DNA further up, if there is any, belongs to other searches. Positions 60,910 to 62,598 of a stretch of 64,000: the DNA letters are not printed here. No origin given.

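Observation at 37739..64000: Two hsdM copies broken at the identical codon, a reiterated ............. core, and 101-bp direct repeats: a recombination hotspot bounding a ~26-kb island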

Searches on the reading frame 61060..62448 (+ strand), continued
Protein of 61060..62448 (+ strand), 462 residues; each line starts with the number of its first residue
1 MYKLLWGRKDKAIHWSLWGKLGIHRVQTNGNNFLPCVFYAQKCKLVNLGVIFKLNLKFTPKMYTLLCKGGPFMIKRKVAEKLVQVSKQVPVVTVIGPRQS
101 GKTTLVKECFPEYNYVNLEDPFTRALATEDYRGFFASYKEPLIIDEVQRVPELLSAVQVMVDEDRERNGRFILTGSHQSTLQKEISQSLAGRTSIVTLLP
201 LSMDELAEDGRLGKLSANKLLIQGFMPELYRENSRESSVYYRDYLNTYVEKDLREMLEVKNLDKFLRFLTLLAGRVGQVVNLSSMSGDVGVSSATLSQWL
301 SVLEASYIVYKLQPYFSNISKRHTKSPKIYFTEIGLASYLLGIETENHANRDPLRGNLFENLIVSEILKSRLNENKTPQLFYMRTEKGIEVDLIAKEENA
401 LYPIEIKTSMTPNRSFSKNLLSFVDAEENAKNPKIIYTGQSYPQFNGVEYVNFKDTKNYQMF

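Call 27: find_homologous_proteins(query=L002:5023-6672:+, max_evalue=1e-20)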
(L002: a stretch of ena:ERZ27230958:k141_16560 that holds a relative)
Query L002:5023-6672:+ (550 aa): 8000 proteins with E <= 1e-20 among 8000 candidates; the best 120 are listed.
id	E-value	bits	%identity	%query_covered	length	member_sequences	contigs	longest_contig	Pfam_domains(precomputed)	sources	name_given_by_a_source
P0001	0.0e+0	1233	99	100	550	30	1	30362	PF07508.20,PF00239.27,PF13408.13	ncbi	-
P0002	0.0e+0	1192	96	100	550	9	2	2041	PF07508.20,PF00239.27,PF13408.13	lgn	-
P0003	0.0e+0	1107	89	100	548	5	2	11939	PF07508.20,PF00239.27,PF13408.13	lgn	-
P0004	0.0e+0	1087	87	100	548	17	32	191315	PF07508.20,PF00239.27,PF13408.13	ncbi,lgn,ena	-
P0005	1.3e-294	996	90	89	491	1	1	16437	PF07508.20,PF00239.27,PF13408.13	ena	-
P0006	4.1e-278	941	94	81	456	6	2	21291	PF07508.20,PF00239.27,PF13408.13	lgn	-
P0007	3.0e-251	853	70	99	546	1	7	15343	PF07508.20,PF00239.27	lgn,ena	-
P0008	1.0e-232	792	64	99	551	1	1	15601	PF07508.20,PF00239.27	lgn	-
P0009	3.1e-232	790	65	99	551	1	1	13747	PF07508.20,PF00239.27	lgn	-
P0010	3.3e-232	790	65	99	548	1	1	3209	PF07508.20,PF00239.27,PF13408.13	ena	-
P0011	1.0e-231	788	65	98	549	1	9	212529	PF07508.20,PF00239.27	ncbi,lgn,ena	ncbi:MAG: recombinase family protein [Dialister pneumosintes]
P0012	2.4e-231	787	65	98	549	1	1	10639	PF07508.20,PF00239.27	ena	-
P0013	4.0e-231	786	64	99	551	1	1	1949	PF07508.20,PF00239.27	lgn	-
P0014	4.6e-231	786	64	99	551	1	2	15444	PF07508.20,PF00239.27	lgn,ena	-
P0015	5.4e-231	786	65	98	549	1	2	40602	PF07508.20,PF00239.27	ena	-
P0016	5.5e-231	786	64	99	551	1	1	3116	PF07508.20,PF00239.27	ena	-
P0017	1.7e-230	784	65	99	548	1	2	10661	PF07508.20,PF00239.27,PF13408.13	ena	-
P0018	3.4e-230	783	64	99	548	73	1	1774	PF07508.20,PF00239.27,PF13408.13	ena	-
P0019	4.9e-230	783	64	99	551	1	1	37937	PF07508.20,PF00239.27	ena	-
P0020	5.8e-230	782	64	99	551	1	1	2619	PF07508.20,PF00239.27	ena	-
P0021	1.1e-229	782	64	99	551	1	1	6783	PF07508.20,PF00239.27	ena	-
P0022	1.1e-229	781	64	99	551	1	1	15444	PF07508.20,PF00239.27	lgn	-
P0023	1.2e-229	781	64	99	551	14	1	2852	PF07508.20,PF00239.27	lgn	-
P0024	1.2e-227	775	64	99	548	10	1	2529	PF07508.20,PF00239.27,PF13408.13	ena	-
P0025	1.7e-215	735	64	93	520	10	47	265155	PF07508.20,PF00239.27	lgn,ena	-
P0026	1.5e-213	728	63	99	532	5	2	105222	PF07508.20,PF00239.27,PF13408.13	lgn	-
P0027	2.7e-210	718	67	87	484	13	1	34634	PF07508.20,PF00239.27,PF13408.13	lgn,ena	-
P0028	1.3e-178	613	50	67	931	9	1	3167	PF07508.20,PF00239.27,PF13408.13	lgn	-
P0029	1.4e-175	603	51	98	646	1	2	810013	PF07508.20,PF00239.27,PF13408.13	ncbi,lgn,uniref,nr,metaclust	ncbi:recombinase family protein [Ligilactobacillus ceti]|uniref:Resolvase, N-terminal domain protein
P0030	1.2e-174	600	68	71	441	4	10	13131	PF07508.20,PF00239.27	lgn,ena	-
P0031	1.9e-168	579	-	-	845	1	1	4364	PF07508.20,PF00239.27,PF13408.13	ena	-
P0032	5.9e-167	575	50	99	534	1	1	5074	PF07508.20,PF00239.27,PF13408.13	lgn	-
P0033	8.1e-163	561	48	98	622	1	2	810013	PF07508.20,PF00239.27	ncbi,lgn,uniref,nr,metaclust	ncbi:recombinase family protein [Ligilactobacillus ceti]|uniref:Resolvase, N-terminal domain protein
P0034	6.8e-161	555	68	69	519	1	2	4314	PF07508.20,PF00239.27,PF13408.13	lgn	-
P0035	8.4e-161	554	48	99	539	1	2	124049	PF07508.20,PF00239.27,PF13408.13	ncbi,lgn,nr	ncbi:MAG: recombinase family protein [Peptoniphilus sp.]|nr:recombinase family protein [Peptoniphilu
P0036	2.5e-160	553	67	69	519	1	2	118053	PF07508.20,PF00239.27,PF13408.13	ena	-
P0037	3.5e-159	549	55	84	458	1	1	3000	PF07508.20,PF00239.27,PF13408.13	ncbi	-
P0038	8.4e-158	544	56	83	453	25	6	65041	PF07508.20,PF00239.27,PF13408.13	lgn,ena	-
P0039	1.0e-157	544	-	-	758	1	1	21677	PF07508.20,PF00239.27,PF13408.13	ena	-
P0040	3.8e-157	542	66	69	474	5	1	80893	PF07508.20,PF00239.27,PF13408.13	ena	-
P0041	1.5e-156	540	56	82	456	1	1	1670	PF07508.20,PF00239.27,PF13408.13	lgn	-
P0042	9.2e-154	531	48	98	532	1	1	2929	PF07508.20,PF00239.27,PF13408.13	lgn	-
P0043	1.4e-153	530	72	60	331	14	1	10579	PF07508.20,PF00239.27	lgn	-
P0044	3.3e-153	529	55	81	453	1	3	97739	PF07508.20,PF00239.27,PF13408.13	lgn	-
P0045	5.7e-152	525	-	-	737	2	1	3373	PF07508.20,PF00239.27,PF13408.13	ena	-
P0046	9.1e-152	524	53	83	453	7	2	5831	PF07508.20,PF00239.27,PF13408.13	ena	-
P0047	1.5e-148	514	62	69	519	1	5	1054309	PF07508.20,PF00239.27,PF13408.13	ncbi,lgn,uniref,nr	ncbi:recombinase family protein [Streptococcus equi]|uniref:recombinase family protein n=1 Tax=Strep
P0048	1.8e-148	514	62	69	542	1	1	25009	PF07508.20,PF00239.27,PF13408.13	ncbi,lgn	-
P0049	2.5e-144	500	-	-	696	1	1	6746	PF07508.20,PF00239.27,PF13408.13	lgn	-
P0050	3.4e-144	499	56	80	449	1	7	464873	PF07508.20,PF00239.27,PF13408.13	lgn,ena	-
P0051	3.7e-144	499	62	69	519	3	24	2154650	PF07508.20,PF00239.27,PF13408.13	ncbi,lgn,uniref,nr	ncbi:recombinase family protein [Streptococcus equi]|uniref:recombinase family protein n=1 Tax=Strep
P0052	4.6e-144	499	62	69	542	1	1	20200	PF07508.20,PF00239.27,PF13408.13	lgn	-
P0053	1.3e-143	497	53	80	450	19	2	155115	PF07508.20,PF00239.27,PF13408.13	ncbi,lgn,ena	-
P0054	1.8e-142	494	-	-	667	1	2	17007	PF07508.20,PF00239.27,PF13408.13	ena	-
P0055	5.2e-139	482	-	-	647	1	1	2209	PF07508.20,PF00239.27,PF13408.13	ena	-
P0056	5.0e-138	479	-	-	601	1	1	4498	PF07508.20,PF00239.27,PF13408.13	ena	-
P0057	3.1e-135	470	54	78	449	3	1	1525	PF07508.20,PF00239.27,PF13408.13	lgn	-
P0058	4.9e-133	463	-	-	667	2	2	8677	PF07508.20,PF00239.27,PF13408.13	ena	-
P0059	1.1e-130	455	-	-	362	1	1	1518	PF00239.27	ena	-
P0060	1.2e-130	455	-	-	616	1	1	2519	PF07508.20,PF00239.27,PF13408.13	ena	-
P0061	6.1e-129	449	-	-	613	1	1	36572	PF07508.20,PF00239.27,PF13408.13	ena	-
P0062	7.1e-129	449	-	-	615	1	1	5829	PF07508.20,PF00239.27,PF13408.13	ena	-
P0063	5.0e-126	439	47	89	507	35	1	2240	PF07508.20,PF00239.27,PF13384.13,PF13408.13,PF08281.19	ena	-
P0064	7.0e-126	439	47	89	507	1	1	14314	PF07508.20,PF00239.27,PF13408.13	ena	-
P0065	8.6e-126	439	47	63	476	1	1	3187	PF07508.20,PF00239.27,PF13408.13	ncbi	-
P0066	1.0e-125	438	47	89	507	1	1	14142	PF07508.20,PF00239.27,PF13408.13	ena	-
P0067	1.2e-125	438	50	82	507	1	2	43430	PF07508.20,PF00239.27,PF13408.13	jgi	-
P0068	2.4e-125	437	47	87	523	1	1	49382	PF07508.20,PF00239.27,PF13408.13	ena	-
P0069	2.9e-124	434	49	82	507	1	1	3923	PF07508.20,PF00239.27,PF13408.13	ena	-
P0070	2.9e-124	434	46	89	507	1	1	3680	PF07508.20,PF00239.27,PF13408.13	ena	-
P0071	5.4e-124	433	49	82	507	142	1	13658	PF07508.20,PF00239.27,PF13408.13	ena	-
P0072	1.2e-123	432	51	75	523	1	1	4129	PF07508.20,PF00239.27,PF13408.13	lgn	-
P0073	1.2e-123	432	51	75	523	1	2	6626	PF07508.20,PF00239.27,PF13408.13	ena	-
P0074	1.4e-123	431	51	75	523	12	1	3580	PF07508.20,PF00239.27,PF13408.13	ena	-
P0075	1.5e-123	431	51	75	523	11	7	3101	PF07508.20,PF00239.27,PF13408.13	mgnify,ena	mgnify:FL=1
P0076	1.5e-123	431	46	89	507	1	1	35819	PF07508.20,PF00239.27,PF13408.13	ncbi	-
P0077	1.7e-123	431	54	66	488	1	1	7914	PF07508.20,PF00239.27,PF13408.13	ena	-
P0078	1.7e-123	431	54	66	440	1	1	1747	PF07508.20,PF00239.27,PF13408.13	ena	-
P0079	1.9e-123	431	55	67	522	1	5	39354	PF07508.20,PF00239.27,PF13408.13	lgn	-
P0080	1.9e-123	431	-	-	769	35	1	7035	PF07508.20,PF00239.27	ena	-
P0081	2.9e-123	430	51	75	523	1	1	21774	PF07508.20,PF00239.27,PF13408.13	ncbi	-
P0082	3.2e-123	430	48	79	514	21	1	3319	PF07508.20,PF00239.27,PF13408.13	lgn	-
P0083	3.5e-123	430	55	67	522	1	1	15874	PF07508.20,PF00239.27,PF13408.13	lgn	-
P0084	3.5e-123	430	46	84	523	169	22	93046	PF07508.20,PF00239.27,PF13408.13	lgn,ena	-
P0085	4.8e-123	430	49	82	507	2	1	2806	PF07508.20,PF00239.27,PF13408.13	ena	-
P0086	5.1e-123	430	51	75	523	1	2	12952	PF07508.20,PF00239.27,PF13408.13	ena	-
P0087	5.2e-123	430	51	75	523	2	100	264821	PF07508.20,PF00239.27,PF13408.13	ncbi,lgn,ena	-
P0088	5.3e-123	429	51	75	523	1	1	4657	PF07508.20,PF00239.27,PF13408.13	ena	-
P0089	6.1e-123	429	47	87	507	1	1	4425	PF07508.20,PF00239.27,PF13408.13,PF08281.19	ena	-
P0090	6.4e-123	429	48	82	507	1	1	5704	PF07508.20,PF00239.27,PF13408.13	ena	-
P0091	6.7e-123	429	49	82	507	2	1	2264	PF07508.20,PF00239.27,PF13408.13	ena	-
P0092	6.8e-123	429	48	80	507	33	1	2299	PF07508.20,PF00239.27,PF13384.13,PF13408.13,PF08281.19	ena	-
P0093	7.9e-123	429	49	82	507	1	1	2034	PF07508.20,PF00239.27,PF13408.13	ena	-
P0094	1.0e-122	429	51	75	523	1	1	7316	PF07508.20,PF00239.27,PF13408.13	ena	-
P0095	1.2e-122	428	52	71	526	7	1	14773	PF07508.20,PF00239.27,PF13408.13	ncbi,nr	ncbi:MAG: recombinase family protein [Bacillota bacterium]|nr:recombinase family protein [Bacillota 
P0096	1.2e-122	428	51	75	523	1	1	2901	PF07508.20,PF00239.27,PF13408.13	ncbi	-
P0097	1.2e-122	428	51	75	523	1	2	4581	PF07508.20,PF00239.27,PF13408.13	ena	-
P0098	1.3e-122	428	49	82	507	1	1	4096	PF07508.20,PF00239.27,PF13408.13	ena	-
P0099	1.4e-122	428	47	87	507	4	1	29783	PF07508.20,PF00239.27,PF13408.13,PF08281.19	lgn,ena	-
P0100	1.4e-122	428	46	84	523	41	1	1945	PF07508.20,PF00239.27,PF13408.13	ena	-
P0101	1.7e-122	428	51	75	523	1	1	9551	PF07508.20,PF00239.27,PF13408.13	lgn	-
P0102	1.8e-122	428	54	67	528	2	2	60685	PF07508.20,PF00239.27,PF13408.13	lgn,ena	-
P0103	1.9e-122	428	53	70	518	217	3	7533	PF07508.20,PF00239.27,PF13408.13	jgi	jgi:site-specific DNA recombinase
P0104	2.0e-122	428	49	82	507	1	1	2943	PF07508.20,PF00239.27,PF13408.13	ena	-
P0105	2.3e-122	427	48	82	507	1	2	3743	PF07508.20,PF00239.27,PF13408.13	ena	-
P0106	3.1e-122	427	50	74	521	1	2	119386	PF07508.20,PF00239.27,PF13408.13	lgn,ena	-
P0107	3.5e-122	427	55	67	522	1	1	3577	PF07508.20,PF00239.27,PF13408.13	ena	-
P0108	3.7e-122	427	50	74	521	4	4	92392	PF07508.20,PF00239.27,PF13408.13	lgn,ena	-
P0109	3.8e-122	427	49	79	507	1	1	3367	PF07508.20,PF00239.27,PF13408.13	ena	-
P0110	3.9e-122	427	51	75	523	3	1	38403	PF07508.20,PF00239.27,PF13408.13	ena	-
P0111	4.2e-122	427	50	74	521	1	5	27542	PF07508.20,PF00239.27,PF13408.13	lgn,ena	-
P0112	4.5e-122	426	55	67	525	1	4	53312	PF07508.20,PF00239.27,PF13408.13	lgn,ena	-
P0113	4.7e-122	426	53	71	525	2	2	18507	PF07508.20,PF00239.27,PF13408.13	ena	-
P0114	5.8e-122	426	50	75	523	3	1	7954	PF07508.20,PF00239.27,PF13408.13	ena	-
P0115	6.8e-122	426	45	89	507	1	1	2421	PF07508.20,PF00239.27,PF13384.13,PF13408.13,PF08281.19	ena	-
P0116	7.9e-122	426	53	70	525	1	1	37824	PF07508.20,PF00239.27,PF13408.13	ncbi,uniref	ncbi:recombinase family protein [Facklamia sp. P12955]|uniref:recombinase family protein n=1 Tax=Fac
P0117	8.8e-122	425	49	78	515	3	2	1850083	PF07508.20,PF00239.27,PF13408.13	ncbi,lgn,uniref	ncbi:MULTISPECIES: recombinase family protein [Helcococcus]|uniref:Recombinase family protein n=1 Ta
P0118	9.0e-122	425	50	75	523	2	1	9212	PF07508.20,PF00239.27,PF13408.13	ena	-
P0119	1.0e-121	425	48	77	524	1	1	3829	PF07508.20,PF00239.27,PF13408.13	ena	-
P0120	1.1e-121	425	53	70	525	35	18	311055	PF07508.20,PF00239.27,PF13408.13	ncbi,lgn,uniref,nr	ncbi:recombinase family protein [Streptococcus agalactiae]|uniref:recombinase family protein n=1 Tax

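Call 28: find_encoding_contigs(protein=P0001, flank=10000, max_places=6)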
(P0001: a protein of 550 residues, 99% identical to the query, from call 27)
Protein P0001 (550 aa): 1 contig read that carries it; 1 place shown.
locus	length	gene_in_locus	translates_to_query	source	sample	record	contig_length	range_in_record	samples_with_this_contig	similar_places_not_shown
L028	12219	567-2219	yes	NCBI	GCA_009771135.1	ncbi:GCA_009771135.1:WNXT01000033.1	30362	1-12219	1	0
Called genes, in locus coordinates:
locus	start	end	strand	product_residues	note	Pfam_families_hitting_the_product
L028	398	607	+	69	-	-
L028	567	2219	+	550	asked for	PF00239:Resolvase, PF07508:Recombinase, PF13408:Zn_ribbon_recom (weak)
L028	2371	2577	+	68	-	PF02604:PhdYeFM_antitox (weak)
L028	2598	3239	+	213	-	PF12161:HsdM_N, PF02384:N6_Mtase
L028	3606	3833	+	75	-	PF13443:HTH_26, PF01381:HTH_3 (weak)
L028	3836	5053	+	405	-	PF00145:DNA_methylase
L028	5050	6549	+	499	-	PF00145:DNA_methylase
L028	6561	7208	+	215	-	-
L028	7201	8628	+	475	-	PF07728:AAA_5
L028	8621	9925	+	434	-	PF09563:RE_LlaJI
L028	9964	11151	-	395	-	-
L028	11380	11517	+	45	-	-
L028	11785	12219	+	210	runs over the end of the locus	PF07638:Sigma70_ECF (weak), PF08281:Sigma70_r4_2, PF04545:Sigma70_r4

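Call 29: find_encoding_contigs(protein=P0004, flank=10000, max_places=8)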
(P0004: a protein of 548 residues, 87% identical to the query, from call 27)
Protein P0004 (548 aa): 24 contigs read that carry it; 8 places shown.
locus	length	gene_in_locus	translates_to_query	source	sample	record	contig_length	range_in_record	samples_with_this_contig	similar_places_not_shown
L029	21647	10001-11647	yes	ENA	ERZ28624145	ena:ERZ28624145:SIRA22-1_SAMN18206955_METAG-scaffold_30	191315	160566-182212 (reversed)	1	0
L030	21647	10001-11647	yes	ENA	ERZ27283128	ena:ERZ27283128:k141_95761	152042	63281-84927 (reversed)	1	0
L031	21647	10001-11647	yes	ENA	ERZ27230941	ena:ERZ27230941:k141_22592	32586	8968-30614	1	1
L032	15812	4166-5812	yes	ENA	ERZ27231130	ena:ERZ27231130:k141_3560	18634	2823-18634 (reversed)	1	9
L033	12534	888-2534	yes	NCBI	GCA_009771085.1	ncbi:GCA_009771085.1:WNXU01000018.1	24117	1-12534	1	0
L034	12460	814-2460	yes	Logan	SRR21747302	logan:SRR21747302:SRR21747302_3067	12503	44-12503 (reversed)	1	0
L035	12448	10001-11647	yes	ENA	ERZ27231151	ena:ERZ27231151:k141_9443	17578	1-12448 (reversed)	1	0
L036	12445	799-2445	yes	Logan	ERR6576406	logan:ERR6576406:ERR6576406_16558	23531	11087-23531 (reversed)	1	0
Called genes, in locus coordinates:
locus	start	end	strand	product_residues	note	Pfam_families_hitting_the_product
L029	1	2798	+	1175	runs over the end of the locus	PF04563:RNA_pol_Rpb2_1, PF04561:RNA_pol_Rpb2_2, PF04565:RNA_pol_Rpb2_3, PF10385:RNA_pol_Rpb2_45, PF00562:RNA_pol_Rpb2_6, PF04560:RNA_pol_Rpb2_7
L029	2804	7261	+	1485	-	PF04997:RNA_pol_Rpb1_1, PF00623:RNA_pol_Rpb1_2, PF04983:RNA_pol_Rpb1_3, PF05000:RNA_pol_Rpb1_4, PF04998:RNA_pol_Rpb1_5, PF03118:RNA_pol_A_CTD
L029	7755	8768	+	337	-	PF10543:ORF6N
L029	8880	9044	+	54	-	PF14202:TnpW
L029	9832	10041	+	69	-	-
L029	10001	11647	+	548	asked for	PF00239:Resolvase, PF07508:Recombinase, PF13408:Zn_ribbon_recom (weak)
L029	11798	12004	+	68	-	PF02604:PhdYeFM_antitox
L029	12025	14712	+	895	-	PF12161:HsdM_N, PF02384:N6_Mtase, PF07669:Eco57I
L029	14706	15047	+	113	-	PF01420:Methylase_S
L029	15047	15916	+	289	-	PF01420:Methylase_S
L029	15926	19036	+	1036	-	PF04313:HSDR_N, PF04851:ResIII, PF18766:SWI2_SNF2, PF22679:T1R_D3-like, PF11867:T1RH-like_C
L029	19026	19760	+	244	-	PF01863:YgjP-like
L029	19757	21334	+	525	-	PF06114:Peptidase_M78 (weak)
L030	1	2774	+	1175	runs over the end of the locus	PF04563:RNA_pol_Rpb2_1, PF04561:RNA_pol_Rpb2_2, PF04565:RNA_pol_Rpb2_3, PF10385:RNA_pol_Rpb2_45, PF00562:RNA_pol_Rpb2_6, PF04560:RNA_pol_Rpb2_7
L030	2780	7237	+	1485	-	PF04997:RNA_pol_Rpb1_1, PF00623:RNA_pol_Rpb1_2, PF04983:RNA_pol_Rpb1_3, PF05000:RNA_pol_Rpb1_4, PF04998:RNA_pol_Rpb1_5, PF03118:RNA_pol_A_CTD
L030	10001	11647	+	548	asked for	PF00239:Resolvase, PF07508:Recombinase, PF13408:Zn_ribbon_recom (weak)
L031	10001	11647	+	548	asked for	PF00239:Resolvase, PF07508:Recombinase, PF13408:Zn_ribbon_recom (weak)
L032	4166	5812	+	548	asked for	PF00239:Resolvase, PF07508:Recombinase, PF13408:Zn_ribbon_recom (weak)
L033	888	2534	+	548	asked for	PF00239:Resolvase, PF07508:Recombinase, PF13408:Zn_ribbon_recom (weak)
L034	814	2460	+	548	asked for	PF00239:Resolvase, PF07508:Recombinase, PF13408:Zn_ribbon_recom (weak)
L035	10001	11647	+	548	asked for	PF00239:Resolvase, PF07508:Recombinase, PF13408:Zn_ribbon_recom (weak)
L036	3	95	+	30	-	?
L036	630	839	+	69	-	-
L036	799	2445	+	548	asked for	PF00239:Resolvase, PF07508:Recombinase, PF13408:Zn_ribbon_recom (weak)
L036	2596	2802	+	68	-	PF02604:PhdYeFM_antitox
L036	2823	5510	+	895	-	PF12161:HsdM_N, PF02384:N6_Mtase, PF07669:Eco57I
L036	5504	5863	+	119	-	PF01420:Methylase_S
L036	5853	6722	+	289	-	PF01420:Methylase_S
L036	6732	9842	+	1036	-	PF04313:HSDR_N, PF04851:ResIII, PF18766:SWI2_SNF2, PF22679:T1R_D3-like, PF11867:T1RH-like_C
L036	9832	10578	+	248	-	PF01863:YgjP-like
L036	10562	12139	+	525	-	PF06114:Peptidase_M78 (weak)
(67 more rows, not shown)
